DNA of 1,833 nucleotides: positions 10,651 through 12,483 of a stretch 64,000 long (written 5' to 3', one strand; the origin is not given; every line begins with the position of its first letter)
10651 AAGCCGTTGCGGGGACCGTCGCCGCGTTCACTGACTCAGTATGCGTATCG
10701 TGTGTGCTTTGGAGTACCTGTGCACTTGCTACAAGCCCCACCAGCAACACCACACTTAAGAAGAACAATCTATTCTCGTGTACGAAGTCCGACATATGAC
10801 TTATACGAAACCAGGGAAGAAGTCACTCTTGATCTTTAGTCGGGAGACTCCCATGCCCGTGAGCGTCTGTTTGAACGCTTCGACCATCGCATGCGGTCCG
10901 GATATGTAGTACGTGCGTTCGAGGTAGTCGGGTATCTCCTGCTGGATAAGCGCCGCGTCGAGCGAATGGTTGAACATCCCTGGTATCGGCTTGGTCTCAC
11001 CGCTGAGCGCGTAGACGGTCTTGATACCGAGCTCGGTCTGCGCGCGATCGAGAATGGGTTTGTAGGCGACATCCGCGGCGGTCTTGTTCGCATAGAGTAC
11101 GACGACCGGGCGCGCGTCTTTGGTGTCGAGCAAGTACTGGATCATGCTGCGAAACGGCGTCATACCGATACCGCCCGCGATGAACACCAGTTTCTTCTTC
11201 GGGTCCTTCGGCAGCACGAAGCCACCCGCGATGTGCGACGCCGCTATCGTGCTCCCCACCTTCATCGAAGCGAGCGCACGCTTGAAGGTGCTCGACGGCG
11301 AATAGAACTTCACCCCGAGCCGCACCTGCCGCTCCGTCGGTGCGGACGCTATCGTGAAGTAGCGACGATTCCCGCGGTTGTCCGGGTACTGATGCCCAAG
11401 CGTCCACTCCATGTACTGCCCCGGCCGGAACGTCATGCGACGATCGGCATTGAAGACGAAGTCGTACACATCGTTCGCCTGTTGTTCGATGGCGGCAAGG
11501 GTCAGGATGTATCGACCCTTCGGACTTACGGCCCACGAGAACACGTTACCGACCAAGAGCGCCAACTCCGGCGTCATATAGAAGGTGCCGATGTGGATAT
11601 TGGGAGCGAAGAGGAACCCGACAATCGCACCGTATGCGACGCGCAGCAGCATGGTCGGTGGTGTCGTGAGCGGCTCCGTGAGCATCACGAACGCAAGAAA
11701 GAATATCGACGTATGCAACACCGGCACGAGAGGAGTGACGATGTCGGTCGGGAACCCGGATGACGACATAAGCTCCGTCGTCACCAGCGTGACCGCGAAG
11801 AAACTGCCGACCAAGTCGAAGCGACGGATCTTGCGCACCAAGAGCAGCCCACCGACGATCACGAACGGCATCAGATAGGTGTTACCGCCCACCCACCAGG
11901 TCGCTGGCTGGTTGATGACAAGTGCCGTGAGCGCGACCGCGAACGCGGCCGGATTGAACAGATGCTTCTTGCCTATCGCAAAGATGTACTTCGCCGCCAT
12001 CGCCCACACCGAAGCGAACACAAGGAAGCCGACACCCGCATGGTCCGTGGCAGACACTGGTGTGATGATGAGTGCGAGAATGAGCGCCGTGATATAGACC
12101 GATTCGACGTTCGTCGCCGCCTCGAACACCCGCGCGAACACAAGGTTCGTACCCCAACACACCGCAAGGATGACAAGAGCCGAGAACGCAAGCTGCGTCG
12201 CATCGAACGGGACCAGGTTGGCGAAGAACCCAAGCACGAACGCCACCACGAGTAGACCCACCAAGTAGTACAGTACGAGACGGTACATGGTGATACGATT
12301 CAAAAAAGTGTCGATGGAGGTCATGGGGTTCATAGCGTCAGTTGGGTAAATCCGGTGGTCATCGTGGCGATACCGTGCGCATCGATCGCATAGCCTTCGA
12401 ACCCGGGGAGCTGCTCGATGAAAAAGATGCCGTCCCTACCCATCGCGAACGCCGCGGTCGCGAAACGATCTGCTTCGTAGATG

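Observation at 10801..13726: Minimal three-gene NQR/RNF-like flavinylation module: NqrC-like FMN-binding protein - ApbE - NqrB/RnfD-like::FNR-like fusion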

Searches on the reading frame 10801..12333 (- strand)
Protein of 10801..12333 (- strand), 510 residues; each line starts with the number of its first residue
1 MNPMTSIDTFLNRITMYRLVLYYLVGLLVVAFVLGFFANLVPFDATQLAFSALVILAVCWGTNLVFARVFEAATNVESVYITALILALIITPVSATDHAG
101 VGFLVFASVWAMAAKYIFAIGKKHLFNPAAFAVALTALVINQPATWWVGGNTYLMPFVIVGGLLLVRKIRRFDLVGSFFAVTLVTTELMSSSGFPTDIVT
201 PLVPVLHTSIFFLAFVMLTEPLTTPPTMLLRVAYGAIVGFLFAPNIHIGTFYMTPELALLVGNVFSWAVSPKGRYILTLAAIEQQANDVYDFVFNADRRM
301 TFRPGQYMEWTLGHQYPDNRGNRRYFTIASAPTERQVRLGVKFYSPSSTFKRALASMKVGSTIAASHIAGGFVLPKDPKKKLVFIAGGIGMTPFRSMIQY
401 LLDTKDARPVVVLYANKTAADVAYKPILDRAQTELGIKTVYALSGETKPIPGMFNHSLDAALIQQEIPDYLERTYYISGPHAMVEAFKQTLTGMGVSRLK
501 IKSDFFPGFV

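Call 3: search_protein_families(library=pfam, proteins=[window:10801-12333:-], max_evalue=0.01)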
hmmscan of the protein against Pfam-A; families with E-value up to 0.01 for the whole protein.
window:10801-12333:- (510 aa): 2 families
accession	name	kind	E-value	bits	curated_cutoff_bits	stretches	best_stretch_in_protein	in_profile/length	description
PF00175.26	NAD_binding_1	-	1.5e-13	51.8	22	1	384-488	1-108/109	Oxidoreductase NAD-binding domain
PF03116.20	NQR2_RnfD_RnfE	-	5e-08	33.1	27.7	1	150-267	171-284/296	NQR2, RnfD, RnfE family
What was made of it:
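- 11518..12333 (-): NqrB/RnfD-like membrane half of the fusion protein (aa 1-272). Ten predicted helices, N- and C-termini inside, flavinylation loop deleted. PF03116 at 33.1 bits against a cut-off of 27.7 (call 3).
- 10801..11517 (-): FNR-like FAD-binding barrel plus NAD(P)H-binding domain (aa 273-510) and the stop codon. No 2Fe-2S domain. PF00175 E 1.5e-13 (call 3).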

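Call 6: find_homologous_proteins(query=window:10801-12333:-)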
Query window:10801-12333:- (510 aa): 7995 proteins with E <= 0.001 among 8000 candidates; the best 120 are listed.
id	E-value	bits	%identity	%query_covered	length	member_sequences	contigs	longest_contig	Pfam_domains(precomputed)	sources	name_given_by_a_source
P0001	3.7e-293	991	87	100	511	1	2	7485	PF00175.27,PF03116.21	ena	-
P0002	1.1e-252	857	76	99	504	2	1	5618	PF00175.27,PF03116.21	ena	-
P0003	3.3e-251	853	74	99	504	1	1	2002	PF00175.27,PF03116.21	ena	-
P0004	7.2e-249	845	75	99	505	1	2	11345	PF00175.27,PF03116.21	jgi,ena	jgi:ferredoxin-NADP reductase/Na+-translocating ferredoxin:NAD+ oxidoreductase RnfD subunit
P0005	1.1e-247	841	75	99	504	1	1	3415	PF00175.27,PF03116.21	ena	-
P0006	9.7e-246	835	74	99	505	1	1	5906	PF00175.27,PF03116.21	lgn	-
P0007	3.0e-245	833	75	99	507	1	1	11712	PF00175.27,PF03116.21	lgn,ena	-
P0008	3.2e-245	833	75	99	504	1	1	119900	PF00175.27,PF03116.21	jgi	jgi:ferredoxin-NADP reductase/Na+-translocating ferredoxin:NAD+ oxidoreductase RnfD subunit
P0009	3.7e-245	833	74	99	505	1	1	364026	PF00175.27,PF03116.21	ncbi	-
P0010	4.9e-245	832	75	97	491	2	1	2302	PF00175.27,PF03116.21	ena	-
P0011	9.2e-245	831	72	99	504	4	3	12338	PF00175.27,PF03116.21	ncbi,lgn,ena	-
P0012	1.2e-244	831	74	99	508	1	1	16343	PF00175.27,PF03116.21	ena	-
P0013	6.4e-244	829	76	97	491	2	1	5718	PF00175.27,PF03116.21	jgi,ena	-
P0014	9.6e-244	828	74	99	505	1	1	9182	PF00175.27,PF03116.21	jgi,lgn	jgi:ferredoxin-NADP reductase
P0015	2.5e-243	827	74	99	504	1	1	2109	PF00175.27,PF03116.21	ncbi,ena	-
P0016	1.9e-242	824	74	99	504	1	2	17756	PF00175.27,PF03116.21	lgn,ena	-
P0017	7.6e-242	822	73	99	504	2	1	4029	PF00175.27,PF03116.21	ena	-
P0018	9.1e-242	821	75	99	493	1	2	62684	PF00175.27,PF03116.21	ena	-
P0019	1.9e-241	820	72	99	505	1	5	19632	PF00175.27,PF03116.21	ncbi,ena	-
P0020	1.7e-240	817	73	99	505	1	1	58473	PF00175.27,PF03116.21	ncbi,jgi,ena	-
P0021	2.1e-240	817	73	99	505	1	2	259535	PF00175.27,PF03116.21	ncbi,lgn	-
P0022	2.3e-240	817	72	99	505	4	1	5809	PF00175.27,PF03116.21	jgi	jgi:ferredoxin-NADP reductase/Na+-translocating ferredoxin:NAD+ oxidoreductase RnfD subunit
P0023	6.4e-240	815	73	99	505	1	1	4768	PF00175.27,PF03116.21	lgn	-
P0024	2.8e-239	813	72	99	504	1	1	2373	PF00175.27,PF03116.21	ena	-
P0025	1.1e-238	811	72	99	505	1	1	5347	PF00175.27,PF03116.21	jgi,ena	-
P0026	3.4e-238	810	73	97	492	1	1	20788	PF00175.27,PF03116.21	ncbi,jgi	jgi:ferredoxin-NADP reductase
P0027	4.8e-238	809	73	99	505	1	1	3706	PF00175.27,PF03116.21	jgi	jgi:ferredoxin-NADP reductase/Na+-translocating ferredoxin:NAD+ oxidoreductase RnfD subunit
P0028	3.2e-237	806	73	99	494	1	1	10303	PF00175.27,PF03116.21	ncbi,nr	ncbi:MAG: RnfABCDGE type electron transport complex subunit D [Patescibacteria group bacterium]|nr:R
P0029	2.6e-235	800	71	99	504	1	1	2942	PF00175.27,PF03116.21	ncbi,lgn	-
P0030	8.2e-235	798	71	99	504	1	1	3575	PF00175.27,PF03116.21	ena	-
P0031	1.1e-234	798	72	99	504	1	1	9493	PF00175.27,PF03116.21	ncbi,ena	-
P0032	2.7e-234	797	70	99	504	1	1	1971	PF00175.27,PF03116.21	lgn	-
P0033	6.0e-234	796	72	99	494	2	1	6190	PF00175.27,PF03116.21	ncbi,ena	-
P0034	1.4e-233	794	71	99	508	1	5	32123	PF00175.27,PF03116.21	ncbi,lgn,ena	-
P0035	5.6e-233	792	70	99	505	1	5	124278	PF00175.27,PF03116.21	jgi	jgi:ferredoxin-NADP reductase/Na+-translocating ferredoxin:NAD+ oxidoreductase RnfD subunit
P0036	7.5e-233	792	71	99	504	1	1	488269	PF00175.27,PF03116.21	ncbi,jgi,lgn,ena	jgi:ferredoxin-NADP reductase/Na+-translocating ferredoxin:NAD+ oxidoreductase RnfD subunit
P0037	7.9e-233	792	71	99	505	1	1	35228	PF00175.27,PF03116.21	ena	-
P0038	1.6e-232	791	70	99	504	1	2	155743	PF00175.27,PF03116.21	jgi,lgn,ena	jgi:ferredoxin-NADP reductase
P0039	2.5e-232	790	70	99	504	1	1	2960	PF00175.27,PF03116.21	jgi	jgi:ferredoxin-NADP reductase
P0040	2.5e-232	790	70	99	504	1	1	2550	PF00175.27,PF03116.21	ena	-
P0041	5.4e-232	789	70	99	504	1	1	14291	PF00175.27,PF03116.21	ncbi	-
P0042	1.7e-231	788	69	99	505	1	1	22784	PF00175.27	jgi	jgi:ferredoxin-NADP reductase/Na+-translocating ferredoxin:NAD+ oxidoreductase RnfD subunit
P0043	2.5e-231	787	70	99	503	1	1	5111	PF00175.27,PF03116.21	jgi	-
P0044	2.6e-231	787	71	99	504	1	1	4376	PF00175.27,PF03116.21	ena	-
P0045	3.7e-231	786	69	99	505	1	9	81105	PF00175.27,PF03116.21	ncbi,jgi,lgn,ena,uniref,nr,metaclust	ncbi:MAG: hypothetical protein CO029_03200 [Candidatus Magasanikbacteria bacterium CG_4_9_14_0_2_um_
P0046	4.0e-230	783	69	99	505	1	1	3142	PF00175.27,PF03116.21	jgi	jgi:ferredoxin-NADP reductase/Na+-translocating ferredoxin:NAD+ oxidoreductase RnfD subunit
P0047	4.1e-230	783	70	99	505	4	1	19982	PF00175.27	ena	-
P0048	2.0e-229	781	69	99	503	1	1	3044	PF00175.27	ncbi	-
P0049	2.7e-229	780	69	99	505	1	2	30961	PF00175.27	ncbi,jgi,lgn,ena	-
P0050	2.7e-229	780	70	99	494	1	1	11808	PF00175.27,PF03116.21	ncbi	-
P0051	3.5e-229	780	69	99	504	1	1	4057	PF00175.27,PF03116.21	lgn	-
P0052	4.0e-229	780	70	99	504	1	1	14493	PF00175.27,PF03116.21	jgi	jgi:ferredoxin-NADP reductase/Na+-translocating ferredoxin:NAD+ oxidoreductase RnfD subunit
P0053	7.3e-229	779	69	99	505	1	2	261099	PF00175.27,PF03116.21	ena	-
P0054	1.0e-228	778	71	99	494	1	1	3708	PF00175.27,PF03116.21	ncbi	-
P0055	2.0e-228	777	73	96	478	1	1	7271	PF00175.27,PF03116.21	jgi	jgi:ferredoxin-NADP reductase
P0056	2.1e-228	777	68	98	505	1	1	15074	PF00175.27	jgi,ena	-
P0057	2.6e-228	777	70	99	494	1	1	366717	PF00175.27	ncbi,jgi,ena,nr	ncbi:MAG TPA: hypothetical protein VMH91_00765 [Candidatus Paceibacterota bacterium]|nr:hypothetical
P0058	2.6e-228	777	69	99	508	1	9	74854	PF00175.27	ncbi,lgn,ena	-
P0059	6.1e-228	776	69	97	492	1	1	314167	PF00175.27,PF03116.21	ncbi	-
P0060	8.2e-228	775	68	99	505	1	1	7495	PF00175.27,PF03116.21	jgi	jgi:ferredoxin-NADP reductase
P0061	3.7e-227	773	68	97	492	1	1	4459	PF00175.27,PF03116.21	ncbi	-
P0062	5.7e-227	773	67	99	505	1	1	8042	PF00175.27,PF03116.21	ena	-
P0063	1.3e-226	771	70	99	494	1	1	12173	PF00175.27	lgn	-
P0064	1.5e-226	771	68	99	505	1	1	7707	PF00175.27,PF03116.21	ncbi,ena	-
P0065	1.5e-226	771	68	99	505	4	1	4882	PF00175.27,PF03116.21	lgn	-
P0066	1.6e-226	771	71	99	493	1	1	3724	PF00175.27,PF03116.21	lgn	-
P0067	2.4e-226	771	70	97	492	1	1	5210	PF00175.27,PF03116.21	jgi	jgi:ferredoxin-NADP reductase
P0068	4.7e-226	770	75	90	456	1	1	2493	PF00175.27,PF03116.21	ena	-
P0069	7.7e-226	769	66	99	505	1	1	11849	PF00175.27,PF03116.21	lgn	-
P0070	8.0e-226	769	70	99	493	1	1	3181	PF00175.27,PF03116.21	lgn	-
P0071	1.4e-225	768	68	99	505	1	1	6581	PF00175.27,PF03116.21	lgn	-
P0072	2.0e-225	768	69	99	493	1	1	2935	PF00175.27,PF03116.21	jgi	jgi:ferredoxin-NADP reductase/Na+-translocating ferredoxin:NAD+ oxidoreductase RnfD subunit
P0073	2.5e-225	767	68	99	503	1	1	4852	PF00175.27,PF03116.21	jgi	jgi:ferredoxin-NADP reductase/Na+-translocating ferredoxin:NAD+ oxidoreductase RnfD subunit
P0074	6.6e-225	766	67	99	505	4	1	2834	PF00175.27,PF03116.21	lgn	-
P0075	1.4e-224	765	68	99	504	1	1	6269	PF00175.27,PF03116.21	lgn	-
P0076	1.5e-224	765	67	99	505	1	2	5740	PF00175.27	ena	-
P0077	4.1e-224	763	67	99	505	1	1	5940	PF00175.27,PF03116.21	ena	-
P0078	6.0e-224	763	67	99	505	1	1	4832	PF00175.27,PF03116.21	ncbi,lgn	-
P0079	9.2e-224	762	69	99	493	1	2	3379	PF00175.27,PF03116.21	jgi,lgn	-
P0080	1.0e-223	762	67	99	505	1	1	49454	PF00175.27,PF03116.21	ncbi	-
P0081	1.2e-223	762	69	99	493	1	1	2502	PF00175.27,PF03116.21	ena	-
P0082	1.4e-223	761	69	99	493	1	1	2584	PF00175.27,PF03116.21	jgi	jgi:ferredoxin-NADP reductase/Na+-translocating ferredoxin:NAD+ oxidoreductase RnfD subunit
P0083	2.2e-223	761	66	99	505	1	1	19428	PF00175.27,PF03116.21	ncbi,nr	ncbi:MAG: RnfABCDGE type electron transport complex subunit D [Patescibacteria group bacterium]|nr:R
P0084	8.1e-223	759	69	99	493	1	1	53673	PF00175.27,PF03116.21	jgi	jgi:ferredoxin-NADP reductase/Na+-translocating ferredoxin:NAD+ oxidoreductase RnfD subunit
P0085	8.3e-223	759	67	99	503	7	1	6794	PF00175.27,PF03116.21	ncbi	-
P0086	4.5e-222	756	69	92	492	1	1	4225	PF00175.27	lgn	-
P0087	6.5e-222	756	69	99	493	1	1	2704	PF00175.27,PF03116.21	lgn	-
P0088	7.4e-221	752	68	99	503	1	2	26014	PF00175.27,PF03116.21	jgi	jgi:ferredoxin-NADP reductase/Na+-translocating ferredoxin:NAD+ oxidoreductase RnfD subunit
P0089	1.5e-220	751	68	99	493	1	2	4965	PF00175.27,PF03116.21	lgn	-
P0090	3.5e-220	750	70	97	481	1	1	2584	PF00175.27,PF03116.21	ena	-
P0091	1.8e-219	748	67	99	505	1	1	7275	PF00175.27,PF03116.21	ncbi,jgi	-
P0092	3.0e-219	747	69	99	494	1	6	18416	PF00175.27,PF03116.21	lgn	-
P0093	5.8e-219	746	67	99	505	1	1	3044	PF00175.27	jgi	jgi:ferredoxin-NADP reductase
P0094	2.4e-218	744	66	99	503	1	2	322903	PF00175.27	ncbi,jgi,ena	jgi:ferredoxin-NADP reductase/Na+-translocating ferredoxin:NAD+ oxidoreductase RnfD subunit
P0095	4.0e-218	743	65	99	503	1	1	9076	PF00175.27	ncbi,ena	-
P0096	4.2e-218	743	68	99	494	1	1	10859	PF00175.27,PF03116.21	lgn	-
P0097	4.7e-218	743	66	99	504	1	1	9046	PF00175.27,PF03116.21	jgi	-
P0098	9.3e-218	742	64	99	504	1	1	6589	PF00175.27,PF03116.21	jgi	jgi:ferredoxin-NADP reductase/Na+-translocating ferredoxin:NAD+ oxidoreductase RnfD subunit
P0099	9.7e-218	742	67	99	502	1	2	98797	PF00175.27,PF03116.21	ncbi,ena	-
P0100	1.1e-217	742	68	99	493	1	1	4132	PF00175.27,PF03116.21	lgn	-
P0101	1.4e-217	742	67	97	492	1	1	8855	PF00175.27,PF03116.21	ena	-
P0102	1.7e-217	741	66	99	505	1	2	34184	PF00175.27,PF03116.21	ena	-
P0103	3.0e-217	741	66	99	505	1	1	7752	PF00175.27,PF03116.21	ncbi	-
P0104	3.6e-216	737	68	93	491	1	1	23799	PF00175.27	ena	-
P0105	6.3e-216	736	65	99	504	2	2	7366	PF00175.27,PF03116.21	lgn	-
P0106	8.2e-216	736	68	97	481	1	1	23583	PF00175.27,PF03116.21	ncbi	-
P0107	9.5e-216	736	66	99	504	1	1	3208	PF00175.27,PF03116.21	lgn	-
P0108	3.3e-215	734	66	99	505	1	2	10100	PF00175.27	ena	-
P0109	4.4e-215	733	65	99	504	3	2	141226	PF00175.27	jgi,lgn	jgi:ferredoxin-NADP reductase/Na+-translocating ferredoxin:NAD+ oxidoreductase RnfD subunit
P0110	4.7e-215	733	65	99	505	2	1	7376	PF00175.27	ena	-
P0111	8.5e-215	732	64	99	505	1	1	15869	PF00175.27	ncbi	-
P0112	1.4e-214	732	66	99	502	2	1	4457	PF00175.27,PF03116.21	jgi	-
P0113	1.5e-214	732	65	99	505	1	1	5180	PF00175.27,PF03116.21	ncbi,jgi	jgi:ferredoxin-NADP reductase/Na+-translocating ferredoxin:NAD+ oxidoreductase RnfD subunit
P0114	1.6e-214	732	65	99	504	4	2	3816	PF00175.27,PF03116.21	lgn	-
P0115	2.0e-214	731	64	99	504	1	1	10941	PF00175.27,PF03116.21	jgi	jgi:ferredoxin-NADP reductase/Na+-translocating ferredoxin:NAD+ oxidoreductase RnfD subunit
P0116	5.2e-214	730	66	99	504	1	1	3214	PF00175.27,PF03116.21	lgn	-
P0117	6.8e-214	729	67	99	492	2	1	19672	PF00175.27,PF03116.21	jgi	jgi:ferredoxin-NADP reductase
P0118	1.5e-213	728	65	99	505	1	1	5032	PF00175.27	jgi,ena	-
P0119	1.5e-213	728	65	99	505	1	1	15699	PF00175.27,PF03116.21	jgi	-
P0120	2.7e-213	728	65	99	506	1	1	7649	PF00175.27,PF03116.21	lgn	-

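Call 10: search_solved_structures(query=window:10801-12333:-, max_evalue=1, show_alignments=3)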
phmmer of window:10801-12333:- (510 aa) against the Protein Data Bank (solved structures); distinct sequences matched with E-value up to 1: 110 (the best 60 are shown).
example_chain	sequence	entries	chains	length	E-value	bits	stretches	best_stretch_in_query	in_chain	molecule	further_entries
6o0a_A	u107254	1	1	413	5.6e-11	45.3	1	282-506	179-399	Flavohemoglobin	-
4wqm_A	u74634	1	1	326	2e-09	40.3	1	271-491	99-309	Toluene-4-monooxygenase electron transfer component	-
3fpk_A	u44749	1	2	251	4.3e-07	32.5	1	302-456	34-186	Ferredoxin-NADP reductase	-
3ozu_A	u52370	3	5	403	1.5e-06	30.7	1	300-506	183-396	Flavohemoprotein | Flavohemoglobin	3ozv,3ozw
1cqx_A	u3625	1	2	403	2e-06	30.3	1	300-506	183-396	FLAVOHEMOPROTEIN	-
1krh_A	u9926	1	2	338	4.8e-06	29.1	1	278-497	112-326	Benzoate 1,2-Dioxygenase Reductase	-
7c3a_A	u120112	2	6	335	6.4e-06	28.7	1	339-506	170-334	Ferredoxin reductase component of carbazole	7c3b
2r6h_A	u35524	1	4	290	6.4e-06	28.7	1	329-504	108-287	NADH:ubiquinone oxidoreductase, Na translocating, F subunit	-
5ogx_A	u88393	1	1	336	6.5e-06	28.6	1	280-495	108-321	Cytochrome P450 reductase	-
8dos_A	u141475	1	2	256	6.7e-06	28.6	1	302-433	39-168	Flavodoxin/ferredoxin--NADP reductase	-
7qu3_A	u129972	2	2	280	9.4e-06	28.1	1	354-508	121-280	Na(+)-translocating NADH-quinone reductase subunit F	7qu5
6mv1_A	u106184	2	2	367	1.1e-05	27.9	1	331-473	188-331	Cytochrome b5 reductase 4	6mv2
7rom_A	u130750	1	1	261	1.5e-05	27.5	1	330-501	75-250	NADH-cytochrome b5 reductase 1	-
4g1b_A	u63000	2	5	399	1.5e-05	27.4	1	300-449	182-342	Flavohemoglobin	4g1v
1fdr_A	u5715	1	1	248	1.9e-05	27.1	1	300-442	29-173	FLAVODOXIN REDUCTASE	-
4eh1_A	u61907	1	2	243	3.6e-05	26.2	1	299-505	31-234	Flavohemoprotein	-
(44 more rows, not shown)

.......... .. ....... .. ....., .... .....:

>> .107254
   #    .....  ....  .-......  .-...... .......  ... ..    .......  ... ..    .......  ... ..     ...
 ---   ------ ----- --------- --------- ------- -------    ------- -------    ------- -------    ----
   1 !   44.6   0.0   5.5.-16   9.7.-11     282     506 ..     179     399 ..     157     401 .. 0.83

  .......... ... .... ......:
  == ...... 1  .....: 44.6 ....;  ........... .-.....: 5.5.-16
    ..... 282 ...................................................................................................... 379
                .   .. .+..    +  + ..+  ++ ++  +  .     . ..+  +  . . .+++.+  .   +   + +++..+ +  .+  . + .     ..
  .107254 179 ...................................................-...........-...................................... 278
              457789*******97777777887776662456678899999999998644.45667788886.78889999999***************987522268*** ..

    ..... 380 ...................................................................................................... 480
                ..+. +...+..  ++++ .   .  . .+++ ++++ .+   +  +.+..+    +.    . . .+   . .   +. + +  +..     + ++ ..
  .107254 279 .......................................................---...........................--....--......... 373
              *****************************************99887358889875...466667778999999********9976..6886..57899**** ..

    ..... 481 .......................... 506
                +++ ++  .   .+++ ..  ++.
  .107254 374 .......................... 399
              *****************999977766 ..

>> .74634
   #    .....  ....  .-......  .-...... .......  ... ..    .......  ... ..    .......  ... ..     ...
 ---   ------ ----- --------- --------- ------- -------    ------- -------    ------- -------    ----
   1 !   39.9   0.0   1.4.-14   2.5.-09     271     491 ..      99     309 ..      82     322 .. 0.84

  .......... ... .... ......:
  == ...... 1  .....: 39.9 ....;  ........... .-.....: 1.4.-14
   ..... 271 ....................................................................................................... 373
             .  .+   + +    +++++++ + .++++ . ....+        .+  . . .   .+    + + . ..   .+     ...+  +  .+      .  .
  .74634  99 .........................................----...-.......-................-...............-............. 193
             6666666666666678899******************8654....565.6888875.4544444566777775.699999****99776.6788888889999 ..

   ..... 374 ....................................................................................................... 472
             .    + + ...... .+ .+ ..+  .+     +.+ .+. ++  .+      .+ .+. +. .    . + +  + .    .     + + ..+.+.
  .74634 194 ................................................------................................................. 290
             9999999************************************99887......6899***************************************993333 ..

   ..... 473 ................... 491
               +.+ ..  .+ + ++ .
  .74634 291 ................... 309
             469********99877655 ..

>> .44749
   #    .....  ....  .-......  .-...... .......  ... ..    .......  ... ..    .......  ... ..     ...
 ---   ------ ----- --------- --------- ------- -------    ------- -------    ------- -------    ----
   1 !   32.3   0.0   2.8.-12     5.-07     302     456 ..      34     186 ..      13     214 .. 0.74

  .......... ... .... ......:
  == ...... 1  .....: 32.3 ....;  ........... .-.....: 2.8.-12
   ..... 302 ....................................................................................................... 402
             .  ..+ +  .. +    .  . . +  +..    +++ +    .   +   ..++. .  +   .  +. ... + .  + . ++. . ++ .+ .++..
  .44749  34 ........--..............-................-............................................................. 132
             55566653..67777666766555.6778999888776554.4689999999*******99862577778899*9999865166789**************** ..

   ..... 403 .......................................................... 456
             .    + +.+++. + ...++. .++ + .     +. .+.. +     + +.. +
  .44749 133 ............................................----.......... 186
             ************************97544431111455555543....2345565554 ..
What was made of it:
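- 10801..11517 (-): PDB sequence hits to flavohaemoglobin, T4moF and NqrF FAD domains (call 10).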
